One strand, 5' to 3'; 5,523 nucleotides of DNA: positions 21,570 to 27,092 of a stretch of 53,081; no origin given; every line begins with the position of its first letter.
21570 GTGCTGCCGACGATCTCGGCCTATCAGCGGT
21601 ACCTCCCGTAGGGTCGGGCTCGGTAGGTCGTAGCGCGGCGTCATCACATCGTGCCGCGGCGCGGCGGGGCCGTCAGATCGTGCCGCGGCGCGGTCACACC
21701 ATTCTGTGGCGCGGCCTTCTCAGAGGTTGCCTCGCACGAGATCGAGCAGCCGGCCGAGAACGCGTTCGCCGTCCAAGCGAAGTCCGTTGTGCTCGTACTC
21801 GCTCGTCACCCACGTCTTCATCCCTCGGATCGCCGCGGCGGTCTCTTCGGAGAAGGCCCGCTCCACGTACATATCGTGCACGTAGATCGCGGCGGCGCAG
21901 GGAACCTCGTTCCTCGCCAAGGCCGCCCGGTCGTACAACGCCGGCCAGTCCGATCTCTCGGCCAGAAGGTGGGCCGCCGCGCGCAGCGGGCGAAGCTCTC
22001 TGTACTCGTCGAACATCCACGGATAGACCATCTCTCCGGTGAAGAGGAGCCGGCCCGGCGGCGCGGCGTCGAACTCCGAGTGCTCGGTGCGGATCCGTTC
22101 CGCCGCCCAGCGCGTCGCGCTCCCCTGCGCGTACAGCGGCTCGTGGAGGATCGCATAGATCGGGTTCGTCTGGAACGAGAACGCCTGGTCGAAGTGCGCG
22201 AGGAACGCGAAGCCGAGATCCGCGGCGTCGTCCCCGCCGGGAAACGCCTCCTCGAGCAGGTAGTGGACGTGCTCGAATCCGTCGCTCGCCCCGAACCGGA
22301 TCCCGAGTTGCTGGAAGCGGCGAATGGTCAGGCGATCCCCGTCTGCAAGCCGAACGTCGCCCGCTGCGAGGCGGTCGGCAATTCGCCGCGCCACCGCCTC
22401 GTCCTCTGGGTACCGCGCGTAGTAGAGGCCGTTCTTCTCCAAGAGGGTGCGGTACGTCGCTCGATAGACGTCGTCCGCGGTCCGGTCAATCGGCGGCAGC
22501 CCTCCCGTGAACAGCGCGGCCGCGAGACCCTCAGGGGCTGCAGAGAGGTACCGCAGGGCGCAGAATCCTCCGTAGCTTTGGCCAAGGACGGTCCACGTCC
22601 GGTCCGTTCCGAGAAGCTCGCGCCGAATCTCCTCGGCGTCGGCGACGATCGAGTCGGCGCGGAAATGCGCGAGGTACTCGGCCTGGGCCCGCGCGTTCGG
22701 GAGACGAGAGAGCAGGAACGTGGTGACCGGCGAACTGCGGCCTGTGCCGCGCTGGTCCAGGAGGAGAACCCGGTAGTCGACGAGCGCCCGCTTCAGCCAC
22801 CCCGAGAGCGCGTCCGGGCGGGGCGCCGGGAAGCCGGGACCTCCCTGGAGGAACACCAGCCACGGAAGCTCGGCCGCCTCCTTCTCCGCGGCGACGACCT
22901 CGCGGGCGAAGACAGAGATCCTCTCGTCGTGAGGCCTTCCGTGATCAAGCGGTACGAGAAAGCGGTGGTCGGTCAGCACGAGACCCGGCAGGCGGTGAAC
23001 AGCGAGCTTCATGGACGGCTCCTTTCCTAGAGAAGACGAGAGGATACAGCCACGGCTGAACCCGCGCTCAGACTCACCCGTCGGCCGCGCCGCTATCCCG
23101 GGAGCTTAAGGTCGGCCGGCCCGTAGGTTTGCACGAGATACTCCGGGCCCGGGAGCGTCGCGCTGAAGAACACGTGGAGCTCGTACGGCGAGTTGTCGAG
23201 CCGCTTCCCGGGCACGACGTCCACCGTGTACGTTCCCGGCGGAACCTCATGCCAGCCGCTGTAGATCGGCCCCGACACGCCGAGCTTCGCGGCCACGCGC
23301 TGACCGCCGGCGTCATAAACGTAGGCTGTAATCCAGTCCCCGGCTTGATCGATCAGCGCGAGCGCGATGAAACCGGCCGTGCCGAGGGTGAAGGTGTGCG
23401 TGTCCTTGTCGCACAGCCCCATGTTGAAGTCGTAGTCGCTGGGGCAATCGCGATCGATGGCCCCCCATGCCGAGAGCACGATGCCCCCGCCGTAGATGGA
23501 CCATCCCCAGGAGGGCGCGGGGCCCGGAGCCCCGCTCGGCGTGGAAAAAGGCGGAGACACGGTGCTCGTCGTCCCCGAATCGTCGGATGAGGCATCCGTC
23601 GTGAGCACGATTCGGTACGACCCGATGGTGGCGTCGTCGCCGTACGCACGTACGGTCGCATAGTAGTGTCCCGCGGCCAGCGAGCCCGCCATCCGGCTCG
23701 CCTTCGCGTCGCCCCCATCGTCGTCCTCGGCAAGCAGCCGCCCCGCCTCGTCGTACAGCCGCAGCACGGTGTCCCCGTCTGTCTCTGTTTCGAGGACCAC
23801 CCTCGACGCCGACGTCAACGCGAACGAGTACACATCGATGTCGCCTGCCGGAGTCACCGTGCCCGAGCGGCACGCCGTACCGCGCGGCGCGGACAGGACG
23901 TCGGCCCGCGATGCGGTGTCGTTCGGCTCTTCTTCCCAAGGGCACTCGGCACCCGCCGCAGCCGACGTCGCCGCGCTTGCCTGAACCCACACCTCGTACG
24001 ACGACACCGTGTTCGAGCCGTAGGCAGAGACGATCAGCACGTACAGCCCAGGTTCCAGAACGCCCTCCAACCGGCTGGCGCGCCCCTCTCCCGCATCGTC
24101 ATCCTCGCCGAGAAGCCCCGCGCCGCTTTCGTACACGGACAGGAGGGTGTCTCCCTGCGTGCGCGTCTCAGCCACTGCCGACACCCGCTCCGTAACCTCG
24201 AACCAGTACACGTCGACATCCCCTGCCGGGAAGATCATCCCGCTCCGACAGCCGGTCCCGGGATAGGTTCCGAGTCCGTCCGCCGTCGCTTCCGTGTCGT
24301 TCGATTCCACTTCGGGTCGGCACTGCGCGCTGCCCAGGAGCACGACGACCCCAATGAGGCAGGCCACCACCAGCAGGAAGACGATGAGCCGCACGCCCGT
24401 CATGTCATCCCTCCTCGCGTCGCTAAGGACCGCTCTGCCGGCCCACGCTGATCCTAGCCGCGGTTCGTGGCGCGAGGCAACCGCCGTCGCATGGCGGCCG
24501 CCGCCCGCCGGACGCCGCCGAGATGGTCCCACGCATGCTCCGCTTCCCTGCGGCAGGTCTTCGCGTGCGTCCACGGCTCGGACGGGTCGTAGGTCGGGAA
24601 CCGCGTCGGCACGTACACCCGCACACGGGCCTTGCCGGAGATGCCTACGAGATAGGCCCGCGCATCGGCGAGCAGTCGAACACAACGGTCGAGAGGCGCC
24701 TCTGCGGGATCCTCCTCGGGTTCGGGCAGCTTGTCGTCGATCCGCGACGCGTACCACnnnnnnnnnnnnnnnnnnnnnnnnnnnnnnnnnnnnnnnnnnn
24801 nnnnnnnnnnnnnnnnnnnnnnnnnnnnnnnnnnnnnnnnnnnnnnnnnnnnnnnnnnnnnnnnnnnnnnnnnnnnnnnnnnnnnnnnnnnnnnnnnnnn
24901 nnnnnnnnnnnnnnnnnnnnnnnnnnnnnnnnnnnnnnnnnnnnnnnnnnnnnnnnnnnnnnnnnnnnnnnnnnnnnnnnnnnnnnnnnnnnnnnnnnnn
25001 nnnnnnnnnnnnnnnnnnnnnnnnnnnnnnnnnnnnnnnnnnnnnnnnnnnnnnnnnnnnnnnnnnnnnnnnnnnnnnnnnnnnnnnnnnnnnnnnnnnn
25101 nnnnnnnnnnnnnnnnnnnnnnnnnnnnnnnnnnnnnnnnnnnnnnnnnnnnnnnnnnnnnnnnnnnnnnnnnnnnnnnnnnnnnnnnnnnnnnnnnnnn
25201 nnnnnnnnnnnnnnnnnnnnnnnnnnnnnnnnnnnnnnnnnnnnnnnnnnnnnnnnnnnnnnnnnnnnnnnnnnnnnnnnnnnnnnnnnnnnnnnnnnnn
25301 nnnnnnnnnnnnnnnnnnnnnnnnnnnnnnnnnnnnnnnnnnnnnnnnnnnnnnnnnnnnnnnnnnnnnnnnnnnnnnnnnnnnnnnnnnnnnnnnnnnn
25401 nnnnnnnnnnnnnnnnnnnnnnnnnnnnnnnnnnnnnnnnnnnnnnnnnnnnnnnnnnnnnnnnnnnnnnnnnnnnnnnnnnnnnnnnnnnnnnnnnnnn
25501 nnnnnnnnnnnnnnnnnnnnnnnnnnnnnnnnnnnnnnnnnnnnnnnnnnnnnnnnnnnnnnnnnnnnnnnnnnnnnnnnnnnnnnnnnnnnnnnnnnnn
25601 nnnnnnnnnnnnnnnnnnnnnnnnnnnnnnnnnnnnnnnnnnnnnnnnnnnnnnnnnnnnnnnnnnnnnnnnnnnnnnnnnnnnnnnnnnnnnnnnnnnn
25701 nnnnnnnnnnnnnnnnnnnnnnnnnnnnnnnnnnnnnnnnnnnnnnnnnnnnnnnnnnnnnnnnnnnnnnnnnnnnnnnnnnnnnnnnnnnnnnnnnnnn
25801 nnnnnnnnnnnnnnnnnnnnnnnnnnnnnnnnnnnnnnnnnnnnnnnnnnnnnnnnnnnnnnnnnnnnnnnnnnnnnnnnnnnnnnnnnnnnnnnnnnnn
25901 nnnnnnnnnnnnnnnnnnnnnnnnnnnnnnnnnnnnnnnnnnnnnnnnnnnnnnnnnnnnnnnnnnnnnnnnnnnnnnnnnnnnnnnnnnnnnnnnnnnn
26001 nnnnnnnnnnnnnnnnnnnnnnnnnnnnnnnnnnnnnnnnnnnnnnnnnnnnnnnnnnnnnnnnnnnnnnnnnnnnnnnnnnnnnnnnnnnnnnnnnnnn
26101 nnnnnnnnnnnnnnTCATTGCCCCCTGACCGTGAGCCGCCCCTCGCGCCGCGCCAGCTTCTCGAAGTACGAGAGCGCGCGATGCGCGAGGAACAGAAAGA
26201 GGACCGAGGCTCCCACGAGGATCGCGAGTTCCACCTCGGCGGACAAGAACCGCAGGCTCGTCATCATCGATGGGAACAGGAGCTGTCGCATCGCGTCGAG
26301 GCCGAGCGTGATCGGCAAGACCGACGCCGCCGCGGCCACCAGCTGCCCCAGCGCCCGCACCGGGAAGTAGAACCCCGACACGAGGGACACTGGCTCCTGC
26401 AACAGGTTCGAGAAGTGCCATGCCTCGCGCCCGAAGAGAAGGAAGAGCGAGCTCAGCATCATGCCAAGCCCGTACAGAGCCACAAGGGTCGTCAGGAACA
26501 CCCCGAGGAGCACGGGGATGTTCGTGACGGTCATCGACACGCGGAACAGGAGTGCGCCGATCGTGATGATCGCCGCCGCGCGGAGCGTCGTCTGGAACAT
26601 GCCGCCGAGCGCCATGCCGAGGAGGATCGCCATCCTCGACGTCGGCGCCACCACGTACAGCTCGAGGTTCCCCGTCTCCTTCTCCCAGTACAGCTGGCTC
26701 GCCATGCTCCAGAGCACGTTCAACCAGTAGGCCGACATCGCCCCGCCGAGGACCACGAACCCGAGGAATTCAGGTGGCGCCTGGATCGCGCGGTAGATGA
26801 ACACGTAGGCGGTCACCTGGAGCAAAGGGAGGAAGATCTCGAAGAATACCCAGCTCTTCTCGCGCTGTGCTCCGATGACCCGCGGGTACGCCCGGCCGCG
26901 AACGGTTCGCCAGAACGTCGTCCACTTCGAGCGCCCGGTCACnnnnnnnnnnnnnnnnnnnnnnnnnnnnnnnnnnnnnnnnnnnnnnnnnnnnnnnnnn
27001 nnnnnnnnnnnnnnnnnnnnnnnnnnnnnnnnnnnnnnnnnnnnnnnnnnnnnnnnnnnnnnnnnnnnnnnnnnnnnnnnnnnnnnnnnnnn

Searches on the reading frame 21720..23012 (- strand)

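Call 24: search_protein_families(library=pfam, proteins=[window:21720-23012:-], max_evalue=0.001)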
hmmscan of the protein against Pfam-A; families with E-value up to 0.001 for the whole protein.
window:21720-23012:- (430 aa): 2 families
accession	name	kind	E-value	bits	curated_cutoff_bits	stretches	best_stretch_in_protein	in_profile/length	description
PF00561.26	Abhydrolase_1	-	1.9e-15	57.7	25.8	1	50-177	1-103/245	alpha/beta hydrolase fold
PF12146.15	Hydrolase_4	-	4.5e-06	26.6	27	1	79-171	31-109/239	Serine aminopeptidase, S33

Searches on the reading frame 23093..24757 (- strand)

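Call 24: search_protein_families(library=pfam, proteins=[window:23093-24757:-], max_evalue=0.001)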
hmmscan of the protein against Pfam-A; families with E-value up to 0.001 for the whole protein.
window:23093-24757:- (554 aa): 2 families
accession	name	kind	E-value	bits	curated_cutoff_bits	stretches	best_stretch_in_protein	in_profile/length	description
PF04151.21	PPC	-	6e-06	27.5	25.9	1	307-371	2-70/70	Bacterial pre-peptidase C-terminal domain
PF05593.20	RHS_repeat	-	0.00089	20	22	0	319-350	6-37/38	RHS Repeat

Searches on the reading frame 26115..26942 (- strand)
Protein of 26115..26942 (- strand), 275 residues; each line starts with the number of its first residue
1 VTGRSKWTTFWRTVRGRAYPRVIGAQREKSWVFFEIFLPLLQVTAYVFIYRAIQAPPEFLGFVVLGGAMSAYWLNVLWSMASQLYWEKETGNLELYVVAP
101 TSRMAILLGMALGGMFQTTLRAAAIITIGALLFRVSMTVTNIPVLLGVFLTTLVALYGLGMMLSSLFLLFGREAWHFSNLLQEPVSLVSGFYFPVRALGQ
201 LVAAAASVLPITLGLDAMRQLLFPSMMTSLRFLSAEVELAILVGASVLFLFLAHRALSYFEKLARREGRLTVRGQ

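Call 24: search_protein_families(library=pfam, proteins=[window:26115-26942:-], max_evalue=0.001)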
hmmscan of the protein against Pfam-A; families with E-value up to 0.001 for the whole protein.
window:26115-26942:- (275 aa): 2 families
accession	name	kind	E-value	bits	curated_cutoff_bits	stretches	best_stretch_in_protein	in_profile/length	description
PF01061.29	ABC2_membrane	-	1.2e-10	41.7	26.9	1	29-223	18-211/211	ABC-2 type transporter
PF12698.13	ABC2_membrane_3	-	3.4e-06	26.8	31.6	1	77-253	177-345/347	ABC-2 family transporter protein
